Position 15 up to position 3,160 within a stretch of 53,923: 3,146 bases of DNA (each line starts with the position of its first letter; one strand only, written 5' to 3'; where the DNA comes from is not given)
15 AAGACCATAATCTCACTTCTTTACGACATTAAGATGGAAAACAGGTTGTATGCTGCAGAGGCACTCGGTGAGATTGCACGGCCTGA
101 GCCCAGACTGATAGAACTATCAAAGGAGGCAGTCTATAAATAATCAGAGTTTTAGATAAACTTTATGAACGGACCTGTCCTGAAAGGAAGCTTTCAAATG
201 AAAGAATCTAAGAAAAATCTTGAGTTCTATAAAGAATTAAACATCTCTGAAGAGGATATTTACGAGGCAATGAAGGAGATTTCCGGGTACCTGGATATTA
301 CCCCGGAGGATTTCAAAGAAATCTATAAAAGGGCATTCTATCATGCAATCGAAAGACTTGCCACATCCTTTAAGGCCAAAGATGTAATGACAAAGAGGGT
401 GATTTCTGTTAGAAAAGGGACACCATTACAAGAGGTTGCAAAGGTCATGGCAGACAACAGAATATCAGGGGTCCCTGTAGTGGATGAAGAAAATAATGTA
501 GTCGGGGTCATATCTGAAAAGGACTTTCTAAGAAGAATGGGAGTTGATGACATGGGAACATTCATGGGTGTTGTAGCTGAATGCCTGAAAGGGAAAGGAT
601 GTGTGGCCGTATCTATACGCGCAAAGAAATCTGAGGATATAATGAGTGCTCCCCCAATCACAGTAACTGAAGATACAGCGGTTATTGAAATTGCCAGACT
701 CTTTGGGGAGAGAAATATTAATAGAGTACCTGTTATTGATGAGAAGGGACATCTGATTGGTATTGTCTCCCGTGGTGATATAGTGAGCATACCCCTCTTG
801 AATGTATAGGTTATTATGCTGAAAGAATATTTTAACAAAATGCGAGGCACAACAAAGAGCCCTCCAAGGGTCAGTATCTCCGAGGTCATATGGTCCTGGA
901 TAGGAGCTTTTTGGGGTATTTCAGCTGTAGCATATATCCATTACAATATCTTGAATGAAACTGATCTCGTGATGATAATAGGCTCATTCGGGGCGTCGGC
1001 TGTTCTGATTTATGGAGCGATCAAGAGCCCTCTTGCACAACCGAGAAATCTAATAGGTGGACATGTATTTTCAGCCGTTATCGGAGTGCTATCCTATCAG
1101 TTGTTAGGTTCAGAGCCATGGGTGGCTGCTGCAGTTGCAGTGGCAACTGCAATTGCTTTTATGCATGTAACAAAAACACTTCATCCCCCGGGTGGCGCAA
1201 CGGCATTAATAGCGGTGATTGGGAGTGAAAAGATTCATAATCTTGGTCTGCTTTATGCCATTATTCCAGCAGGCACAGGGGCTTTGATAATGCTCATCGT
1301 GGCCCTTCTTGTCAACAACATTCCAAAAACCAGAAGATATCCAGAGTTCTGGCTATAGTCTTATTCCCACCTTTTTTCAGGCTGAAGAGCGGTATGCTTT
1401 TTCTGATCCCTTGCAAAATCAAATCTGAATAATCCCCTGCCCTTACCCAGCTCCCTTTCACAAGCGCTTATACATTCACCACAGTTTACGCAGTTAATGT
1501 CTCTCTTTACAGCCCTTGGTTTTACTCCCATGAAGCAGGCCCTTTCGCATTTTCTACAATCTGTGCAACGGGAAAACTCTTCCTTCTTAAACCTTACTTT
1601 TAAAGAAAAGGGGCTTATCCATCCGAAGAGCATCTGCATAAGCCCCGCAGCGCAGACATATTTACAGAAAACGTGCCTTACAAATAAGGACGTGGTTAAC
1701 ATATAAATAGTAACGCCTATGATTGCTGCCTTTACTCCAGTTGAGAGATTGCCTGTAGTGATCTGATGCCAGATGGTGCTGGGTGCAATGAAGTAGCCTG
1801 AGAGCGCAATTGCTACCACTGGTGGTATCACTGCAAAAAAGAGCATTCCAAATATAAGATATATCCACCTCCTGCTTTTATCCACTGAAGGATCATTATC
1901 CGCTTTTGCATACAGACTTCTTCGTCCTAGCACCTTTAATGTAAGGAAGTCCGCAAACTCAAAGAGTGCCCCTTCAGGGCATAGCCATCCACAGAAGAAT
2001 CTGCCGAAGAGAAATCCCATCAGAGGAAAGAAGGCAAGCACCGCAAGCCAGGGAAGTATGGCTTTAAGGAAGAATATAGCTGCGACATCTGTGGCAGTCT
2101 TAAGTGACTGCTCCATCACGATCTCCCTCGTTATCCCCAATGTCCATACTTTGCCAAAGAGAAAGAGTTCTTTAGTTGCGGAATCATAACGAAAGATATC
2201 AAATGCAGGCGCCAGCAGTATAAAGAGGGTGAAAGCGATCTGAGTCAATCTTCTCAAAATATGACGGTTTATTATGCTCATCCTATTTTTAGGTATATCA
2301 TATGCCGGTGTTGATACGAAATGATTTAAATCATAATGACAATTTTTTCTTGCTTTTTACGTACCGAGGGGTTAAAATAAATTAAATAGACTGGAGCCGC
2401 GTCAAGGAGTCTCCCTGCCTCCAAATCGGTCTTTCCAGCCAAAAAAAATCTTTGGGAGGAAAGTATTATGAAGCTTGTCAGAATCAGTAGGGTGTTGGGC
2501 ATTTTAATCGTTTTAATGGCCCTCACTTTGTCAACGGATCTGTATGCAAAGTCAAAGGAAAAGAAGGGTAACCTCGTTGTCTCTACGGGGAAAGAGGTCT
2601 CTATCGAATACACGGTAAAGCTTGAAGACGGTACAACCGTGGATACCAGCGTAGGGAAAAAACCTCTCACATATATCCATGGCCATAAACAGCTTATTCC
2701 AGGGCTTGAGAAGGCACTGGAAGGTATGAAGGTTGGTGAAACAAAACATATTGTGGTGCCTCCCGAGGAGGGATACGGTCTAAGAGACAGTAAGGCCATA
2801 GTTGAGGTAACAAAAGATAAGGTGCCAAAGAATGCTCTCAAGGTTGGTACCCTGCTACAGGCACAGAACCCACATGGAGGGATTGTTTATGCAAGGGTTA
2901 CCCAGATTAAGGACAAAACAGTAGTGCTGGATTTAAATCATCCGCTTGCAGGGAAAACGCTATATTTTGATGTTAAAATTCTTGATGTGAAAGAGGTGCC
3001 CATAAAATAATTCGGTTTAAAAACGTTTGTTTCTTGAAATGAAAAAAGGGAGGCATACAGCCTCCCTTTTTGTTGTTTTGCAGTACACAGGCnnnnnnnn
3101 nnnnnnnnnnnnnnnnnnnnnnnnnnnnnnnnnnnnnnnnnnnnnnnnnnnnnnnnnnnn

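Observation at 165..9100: Compact nitrogen-oxide / periplasmic cytochrome island with an unusual gene combination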

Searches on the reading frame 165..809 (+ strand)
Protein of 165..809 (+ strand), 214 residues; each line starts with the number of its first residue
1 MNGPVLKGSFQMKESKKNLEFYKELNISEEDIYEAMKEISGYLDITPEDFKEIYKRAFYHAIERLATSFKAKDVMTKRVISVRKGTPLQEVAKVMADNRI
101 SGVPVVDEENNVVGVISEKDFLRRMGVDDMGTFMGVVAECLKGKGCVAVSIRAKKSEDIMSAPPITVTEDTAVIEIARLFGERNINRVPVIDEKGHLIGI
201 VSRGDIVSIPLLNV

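Call 3: search_protein_families(library=pfam, proteins=[window:165-809:+], max_evalue=0.01)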
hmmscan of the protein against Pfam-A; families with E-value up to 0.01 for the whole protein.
window:165-809:+ (214 aa): 1 family
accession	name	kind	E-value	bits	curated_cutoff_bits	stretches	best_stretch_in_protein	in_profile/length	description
PF00571.33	CBS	-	3e-35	120.7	24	2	71-125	1-55/57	CBS domain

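Call 4: search_protein_families(library=ncbifam, proteins=[window:165-809:+], max_evalue=0.01)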
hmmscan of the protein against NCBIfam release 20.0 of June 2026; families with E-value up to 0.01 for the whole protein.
window:165-809:+ (214 aa): 32 families (the best 25 are shown)
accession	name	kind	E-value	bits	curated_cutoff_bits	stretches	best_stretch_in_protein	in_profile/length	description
NF011447.0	PRK14869.2-3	equivalog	2e-17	63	522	2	69-124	68-123/540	putative manganese-dependent inorganic diphosphatase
TIGR01186.1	proV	subfamily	7.7e-16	58.2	326.6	2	151-209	299-356/363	betaine/proline/choline family ABC transporter ATP-binding protein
NF011442.0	PRK14869.1-4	equivalog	1.3e-15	56.9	400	2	71-122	72-123/543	putative manganese-dependent inorganic diphosphatase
TIGR01302.1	IMP_dehydrog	equivalog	1.6e-15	56.9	481.5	2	68-125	142-200/450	IMP dehydrogenase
NF011443.0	PRK14869.1-5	equivalog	1.1e-13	50.5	335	2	59-123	237-302/546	putative manganese-dependent inorganic diphosphatase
NF053603.1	HhpR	exception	1.6e-13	50.5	520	2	151-209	219-277/282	CBS domain-containing high hydrostatic pressure regulator HhpR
NF011440.0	PRK14869.1-2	equivalog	2.6e-13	49.5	746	2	70-123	68-121/541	putative manganese-dependent inorganic diphosphatase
NF011449.0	PRK14869.2-5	equivalog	4.3e-13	49.1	411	2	154-209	67-123/451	putative manganese-dependent inorganic diphosphatase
NF041552.1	TF_PrdR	equivalog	6.8e-13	47.8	795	2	49-146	57-148/577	sigma-54 dependent transcriptional regulator PrdR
TIGR00400.1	mgtE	equivalog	1.2e-12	47.3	232.75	2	71-122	197-248/450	magnesium transporter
TIGR00393.1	kpsF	subfamily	2.7e-12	46.8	203.7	2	67-116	218-267/268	KpsF/GutQ family sugar-phosphate isomerase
NF053704.1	TransRegCcpNBacil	equivalog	9.1e-11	41.5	260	2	145-209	66-129/208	transcriptional regulator CcpN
NF011445.0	PRK14869.2-1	equivalog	1.3e-10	40.3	483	2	155-202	69-116/548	putative manganese-dependent inorganic diphosphatase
NF011441.0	PRK14869.1-3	equivalog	4e-10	38.9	753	2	66-118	243-296/548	putative manganese-dependent inorganic diphosphatase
NF038279.1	TF_CBS_SpxR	exception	7.2e-10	38.2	600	2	68-126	248-306/427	CBS-HotDog domain-containing transcription factor SpxR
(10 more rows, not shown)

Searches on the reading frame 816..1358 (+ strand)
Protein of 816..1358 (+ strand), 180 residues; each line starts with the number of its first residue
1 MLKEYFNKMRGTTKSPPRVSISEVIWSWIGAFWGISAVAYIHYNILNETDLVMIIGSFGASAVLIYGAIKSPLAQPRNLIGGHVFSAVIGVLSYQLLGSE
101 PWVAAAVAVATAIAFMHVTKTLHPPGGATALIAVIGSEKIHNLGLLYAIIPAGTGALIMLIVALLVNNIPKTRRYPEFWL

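Call 3: search_protein_families(library=pfam, proteins=[window:816-1358:+], max_evalue=0.01)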
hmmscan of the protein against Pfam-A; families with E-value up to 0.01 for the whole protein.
window:816-1358:+ (180 aa): 1 family
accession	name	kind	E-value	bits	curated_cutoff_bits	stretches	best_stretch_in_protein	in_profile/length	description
PF04982.19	TM_HPP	-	2e-62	209.9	27.2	1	16-176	1-157/157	HPP, transmembrane region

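Call 4: search_protein_families(library=ncbifam, proteins=[window:816-1358:+], max_evalue=0.01)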
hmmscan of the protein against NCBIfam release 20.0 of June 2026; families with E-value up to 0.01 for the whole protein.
window:816-1358:+ (180 aa): 0 families

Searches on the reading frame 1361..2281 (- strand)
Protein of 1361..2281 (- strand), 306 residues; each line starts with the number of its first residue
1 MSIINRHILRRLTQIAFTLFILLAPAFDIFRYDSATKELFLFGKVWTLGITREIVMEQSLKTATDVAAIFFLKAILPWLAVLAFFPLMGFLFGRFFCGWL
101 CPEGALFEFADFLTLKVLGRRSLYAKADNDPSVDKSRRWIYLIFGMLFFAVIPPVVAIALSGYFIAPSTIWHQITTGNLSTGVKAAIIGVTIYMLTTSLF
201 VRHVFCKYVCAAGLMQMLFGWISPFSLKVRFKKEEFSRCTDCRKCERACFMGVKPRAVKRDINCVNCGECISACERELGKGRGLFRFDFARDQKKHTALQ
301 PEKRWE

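Call 3: search_protein_families(library=pfam, proteins=[window:1361-2281:-], max_evalue=0.01)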
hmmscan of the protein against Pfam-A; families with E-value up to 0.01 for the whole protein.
window:1361-2281:- (306 aa): 6 families
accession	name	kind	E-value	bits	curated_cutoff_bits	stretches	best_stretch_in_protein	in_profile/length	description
PF12801.12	Fer4_5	-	1.5e-11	44.5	22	2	76-111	3-38/48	4Fe-4S binding domain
PF13746.11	Fer4_18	-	6.2e-07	30.1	27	1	232-288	54-112/114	4Fe-4S dicluster domain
PF00037.32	Fer4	-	0.00064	19.9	21.1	0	237-250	6-19/24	4Fe-4S binding domain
PF13183.11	Fer4_8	-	0.00082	20.3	27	0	263-280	4-16/68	4Fe-4S dicluster domain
PF13187.11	Fer4_9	-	0.00091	19.6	27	0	238-277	1-50/52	4Fe-4S dicluster domain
PF12838.12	Fer4_7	-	0.0077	17.1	27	0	238-275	1-49/52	4Fe-4S dicluster domain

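Call 4: search_protein_families(library=ncbifam, proteins=[window:1361-2281:-], max_evalue=0.01)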
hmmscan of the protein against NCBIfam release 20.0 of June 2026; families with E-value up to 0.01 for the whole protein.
window:1361-2281:- (306 aa): 7 families
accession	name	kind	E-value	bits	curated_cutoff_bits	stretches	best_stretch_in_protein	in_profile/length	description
TIGR02163.1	napH_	subfamily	3e-19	69.6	213.05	1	8-277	3-249/255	NapH/MauN family ferredoxin-type protein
TIGR02745.1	ccoG_rdxA_fixG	equivalog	3.4e-19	69.1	316.7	2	71-212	53-190/435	cytochrome c oxidase accessory protein CcoG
NF007013.0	PRK09477.1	equivalog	1.9e-17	63.3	234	1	8-277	26-272/286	quinol dehydrogenase ferredoxin subunit NapH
NF046105.1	TransRegNosR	equivalog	0.00012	20.6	1000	1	86-271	489-659/680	transcriptional regulator NosR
NF007382.0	PRK09898.1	equivalog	0.0029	17.2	213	1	236-275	153-194/208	ferredoxin-like protein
TIGR02912.1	sulfite_red_C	equivalog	0.0032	16.5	324.1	1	188-275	126-214/314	sulfite reductase subunit C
TIGR03287.1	methan_mark_16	hypoth_equivalog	0.0039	15.7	363.95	1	235-278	300-346/391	methanogenesis marker 16 metalloprotein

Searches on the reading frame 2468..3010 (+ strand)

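Call 3: search_protein_families(library=pfam, proteins=[window:2468-3010:+], max_evalue=0.01)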
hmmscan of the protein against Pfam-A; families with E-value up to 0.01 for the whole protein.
window:2468-3010:+ (180 aa): 1 family
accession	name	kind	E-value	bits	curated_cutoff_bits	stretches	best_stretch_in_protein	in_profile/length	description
PF00254.34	FKBP_C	-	3.3e-19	69.4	21.1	1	39-170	6-92/94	FKBP-type peptidyl-prolyl cis-trans isomerase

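Call 4: search_protein_families(library=ncbifam, proteins=[window:2468-3010:+], max_evalue=0.01)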
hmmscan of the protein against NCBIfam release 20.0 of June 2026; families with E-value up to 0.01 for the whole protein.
window:2468-3010:+ (180 aa): 7 families
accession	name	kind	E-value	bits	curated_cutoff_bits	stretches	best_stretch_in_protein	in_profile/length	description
NF008008.0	PRK10737.1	equivalog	3.9e-26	92.1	174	1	43-177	8-142/196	peptidylprolyl isomerase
NF011676.0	PRK15095.1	equivalog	1.5e-18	66.7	125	1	39-175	6-144/156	FKBP-type peptidyl-prolyl cis-trans isomerase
TIGR00115.1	tig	equivalog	5e-08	32.2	180.2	1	26-176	138-233/410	trigger factor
NF053689.1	BamJ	equivalog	1.5e-07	31.8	100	1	29-112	85-173/184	BamJ family beta-barrel-assembly machinery protein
TIGR03516.1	ppisom_GldI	equivalog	2.7e-07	30.1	157.6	1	28-105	76-153/177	gliding motility-associated peptidyl-prolyl isomerase GldI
NF008150.0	PRK10902.1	equivalog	2.5e-06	27.1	215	1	24-110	148-232/271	FKBP-type peptidyl-prolyl cis-trans isomerase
NF008602.0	PRK11570.1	subfamily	2.8e-05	24.1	198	1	38-112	117-190/206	FKBP-type peptidyl-prolyl cis-trans isomerase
